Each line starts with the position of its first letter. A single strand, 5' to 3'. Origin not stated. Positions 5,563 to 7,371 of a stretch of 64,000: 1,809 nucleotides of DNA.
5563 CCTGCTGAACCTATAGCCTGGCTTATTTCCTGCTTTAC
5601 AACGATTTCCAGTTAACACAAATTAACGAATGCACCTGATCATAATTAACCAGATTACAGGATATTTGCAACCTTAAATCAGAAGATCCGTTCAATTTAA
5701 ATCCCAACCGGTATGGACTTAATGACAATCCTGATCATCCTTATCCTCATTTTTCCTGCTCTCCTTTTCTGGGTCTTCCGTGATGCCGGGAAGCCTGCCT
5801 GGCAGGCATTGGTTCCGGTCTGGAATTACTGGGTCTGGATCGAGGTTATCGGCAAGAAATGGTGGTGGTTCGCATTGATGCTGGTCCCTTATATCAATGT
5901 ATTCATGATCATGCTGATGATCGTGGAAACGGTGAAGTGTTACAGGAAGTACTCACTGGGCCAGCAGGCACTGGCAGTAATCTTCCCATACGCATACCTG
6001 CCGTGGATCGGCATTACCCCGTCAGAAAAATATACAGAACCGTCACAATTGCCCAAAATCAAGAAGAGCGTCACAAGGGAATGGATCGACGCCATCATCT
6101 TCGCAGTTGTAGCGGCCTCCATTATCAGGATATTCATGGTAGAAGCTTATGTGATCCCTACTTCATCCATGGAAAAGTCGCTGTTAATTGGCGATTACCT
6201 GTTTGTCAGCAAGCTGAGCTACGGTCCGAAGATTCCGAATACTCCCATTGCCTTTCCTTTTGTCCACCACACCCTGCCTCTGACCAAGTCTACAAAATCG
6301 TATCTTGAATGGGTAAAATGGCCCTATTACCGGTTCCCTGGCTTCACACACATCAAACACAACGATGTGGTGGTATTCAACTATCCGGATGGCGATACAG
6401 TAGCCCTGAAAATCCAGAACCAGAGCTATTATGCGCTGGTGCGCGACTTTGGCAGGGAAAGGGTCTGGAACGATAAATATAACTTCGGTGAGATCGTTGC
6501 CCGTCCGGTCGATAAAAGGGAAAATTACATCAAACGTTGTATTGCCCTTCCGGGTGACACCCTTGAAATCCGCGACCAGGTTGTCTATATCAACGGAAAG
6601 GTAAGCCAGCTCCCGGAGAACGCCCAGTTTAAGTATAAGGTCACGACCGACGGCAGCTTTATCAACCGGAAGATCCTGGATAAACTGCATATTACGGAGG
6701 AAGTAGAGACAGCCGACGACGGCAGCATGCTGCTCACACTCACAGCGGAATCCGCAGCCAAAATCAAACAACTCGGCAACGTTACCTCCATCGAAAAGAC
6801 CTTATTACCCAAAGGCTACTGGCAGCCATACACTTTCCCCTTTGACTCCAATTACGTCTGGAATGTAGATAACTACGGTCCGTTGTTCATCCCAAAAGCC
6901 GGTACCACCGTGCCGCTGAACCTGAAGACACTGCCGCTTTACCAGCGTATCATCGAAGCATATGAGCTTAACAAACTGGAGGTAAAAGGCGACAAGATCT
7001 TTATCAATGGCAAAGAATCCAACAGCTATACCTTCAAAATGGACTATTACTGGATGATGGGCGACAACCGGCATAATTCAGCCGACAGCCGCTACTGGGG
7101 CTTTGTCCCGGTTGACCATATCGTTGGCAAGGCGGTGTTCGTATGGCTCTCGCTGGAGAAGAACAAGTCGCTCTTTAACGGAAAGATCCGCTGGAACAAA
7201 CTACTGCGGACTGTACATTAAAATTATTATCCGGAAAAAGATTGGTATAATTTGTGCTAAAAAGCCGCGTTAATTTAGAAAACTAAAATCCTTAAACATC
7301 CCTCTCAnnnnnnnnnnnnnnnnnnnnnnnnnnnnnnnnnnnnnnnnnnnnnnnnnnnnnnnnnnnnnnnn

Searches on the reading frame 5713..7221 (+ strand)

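Call 66: search_protein_families(library=pfam, proteins=[window:5713-7221:+], max_evalue=0.00001)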
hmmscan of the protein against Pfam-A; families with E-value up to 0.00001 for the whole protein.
window:5713-7221:+ (502 aa): 2 families
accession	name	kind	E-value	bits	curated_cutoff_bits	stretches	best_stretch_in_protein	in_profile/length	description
PF10502.14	Peptidase_S26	-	1.9e-44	152.1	22.9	2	122-310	2-111/168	Signal peptidase, peptidase S26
PF18936.5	DUF5684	-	2.7e-19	70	27.4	1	30-110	1-81/81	Family of unknown function (DUF5684)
